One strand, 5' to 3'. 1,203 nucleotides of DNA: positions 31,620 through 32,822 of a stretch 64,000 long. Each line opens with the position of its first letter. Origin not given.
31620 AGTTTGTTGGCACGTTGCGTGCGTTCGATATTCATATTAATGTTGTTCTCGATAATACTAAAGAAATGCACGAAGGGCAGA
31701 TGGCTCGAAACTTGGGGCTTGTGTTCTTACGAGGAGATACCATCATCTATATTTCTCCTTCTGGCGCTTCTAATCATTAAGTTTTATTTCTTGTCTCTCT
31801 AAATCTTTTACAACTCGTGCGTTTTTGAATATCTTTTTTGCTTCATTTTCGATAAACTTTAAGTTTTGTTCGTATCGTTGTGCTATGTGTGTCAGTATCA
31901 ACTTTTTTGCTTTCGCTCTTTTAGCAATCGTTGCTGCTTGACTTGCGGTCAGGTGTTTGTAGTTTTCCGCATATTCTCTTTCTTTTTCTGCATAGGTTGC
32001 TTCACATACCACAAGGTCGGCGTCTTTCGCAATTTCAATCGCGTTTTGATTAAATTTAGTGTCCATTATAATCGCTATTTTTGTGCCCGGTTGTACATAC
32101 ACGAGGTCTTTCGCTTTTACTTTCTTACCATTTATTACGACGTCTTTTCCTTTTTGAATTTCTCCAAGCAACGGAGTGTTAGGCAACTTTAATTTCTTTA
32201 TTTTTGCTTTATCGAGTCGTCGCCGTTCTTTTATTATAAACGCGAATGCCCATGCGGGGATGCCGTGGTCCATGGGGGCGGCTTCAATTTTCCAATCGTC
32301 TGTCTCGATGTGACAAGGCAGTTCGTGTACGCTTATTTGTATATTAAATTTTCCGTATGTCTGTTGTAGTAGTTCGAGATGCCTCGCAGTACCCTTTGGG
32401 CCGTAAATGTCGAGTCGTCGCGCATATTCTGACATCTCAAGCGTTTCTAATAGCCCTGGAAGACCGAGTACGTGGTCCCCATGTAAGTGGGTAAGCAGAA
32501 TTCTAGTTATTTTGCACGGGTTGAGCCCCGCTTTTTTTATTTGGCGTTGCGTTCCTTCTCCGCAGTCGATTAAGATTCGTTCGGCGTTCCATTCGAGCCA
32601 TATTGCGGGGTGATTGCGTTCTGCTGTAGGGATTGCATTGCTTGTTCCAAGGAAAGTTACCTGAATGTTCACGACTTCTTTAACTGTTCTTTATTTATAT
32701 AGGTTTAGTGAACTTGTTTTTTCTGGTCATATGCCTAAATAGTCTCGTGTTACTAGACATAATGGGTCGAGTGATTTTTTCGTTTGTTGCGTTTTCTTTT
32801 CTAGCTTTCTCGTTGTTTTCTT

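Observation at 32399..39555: A 158-bp RNase Z fragment fused to the rnz promoter is duplicated 7 kb away, bracketing the second giant-gene cassette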

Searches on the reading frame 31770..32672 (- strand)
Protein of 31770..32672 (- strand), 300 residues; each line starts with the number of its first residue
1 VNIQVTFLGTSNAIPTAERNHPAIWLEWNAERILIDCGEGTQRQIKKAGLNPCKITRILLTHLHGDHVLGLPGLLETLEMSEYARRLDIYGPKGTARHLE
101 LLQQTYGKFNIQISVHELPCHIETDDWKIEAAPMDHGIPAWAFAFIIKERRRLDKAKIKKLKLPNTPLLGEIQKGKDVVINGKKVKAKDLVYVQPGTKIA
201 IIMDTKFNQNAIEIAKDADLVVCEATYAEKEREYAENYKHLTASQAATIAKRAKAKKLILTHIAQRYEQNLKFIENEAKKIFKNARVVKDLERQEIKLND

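Call 6: search_protein_families(library=pfam, proteins=[window:31770-32672:-], max_evalue=0.01)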
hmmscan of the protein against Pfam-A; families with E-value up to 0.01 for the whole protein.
window:31770-32672:- (300 aa): 4 families
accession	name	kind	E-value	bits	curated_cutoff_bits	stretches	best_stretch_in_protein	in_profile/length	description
PF12706.13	Lactamase_B_2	-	2.8e-20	73.2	27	2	32-140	2-116/200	Beta-lactamase superfamily domain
PF00753.33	Lactamase_B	-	4e-13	50.2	22.7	1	29-99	14-88/196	Metallo-beta-lactamase superfamily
PF13691.12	Lactamase_B_4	-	5e-08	32.9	27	1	14-70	5-63/63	tRNase Z endonuclease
PF23023.1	Anti-Pycsar_Apyc1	-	1.1e-06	28.7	50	1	1-72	1-71/250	Anti-Pycsar protein Apyc1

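Call 13: find_encoding_contigs(protein=window:31770-32672:-, flank=10000, max_places=10)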
Protein window:31770-32672:- (300 aa): 3 contigs read that carry it; 1 place shown.
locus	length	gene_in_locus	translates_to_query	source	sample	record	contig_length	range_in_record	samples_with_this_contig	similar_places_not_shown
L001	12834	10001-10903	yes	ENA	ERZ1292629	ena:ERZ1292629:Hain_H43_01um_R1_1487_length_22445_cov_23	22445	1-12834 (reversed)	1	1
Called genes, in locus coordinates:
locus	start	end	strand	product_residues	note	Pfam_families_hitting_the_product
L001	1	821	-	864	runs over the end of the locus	PF00082:Peptidase_S8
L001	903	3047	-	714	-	PF19077:Big_13 (faint)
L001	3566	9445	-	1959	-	PF19077:Big_13 (faint), PF05239:PRC (weak)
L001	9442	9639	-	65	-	PF12802:MarR_2 (weak), PF09339:HTH_IclR (faint)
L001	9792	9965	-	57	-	-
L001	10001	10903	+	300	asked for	PF23023:Anti-Pycsar_Apyc1, PF00753:Lactamase_B, PF13691:Lactamase_B_4, PF12706:Lactamase_B_2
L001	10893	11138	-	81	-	PF01423:LSM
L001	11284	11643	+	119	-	PF01201:Ribosomal_S8e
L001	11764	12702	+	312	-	PF08271:Zn_Ribbon_TF, PF00382:TFIIB, PF04545:Sigma70_r4 (faint), PF00382:TFIIB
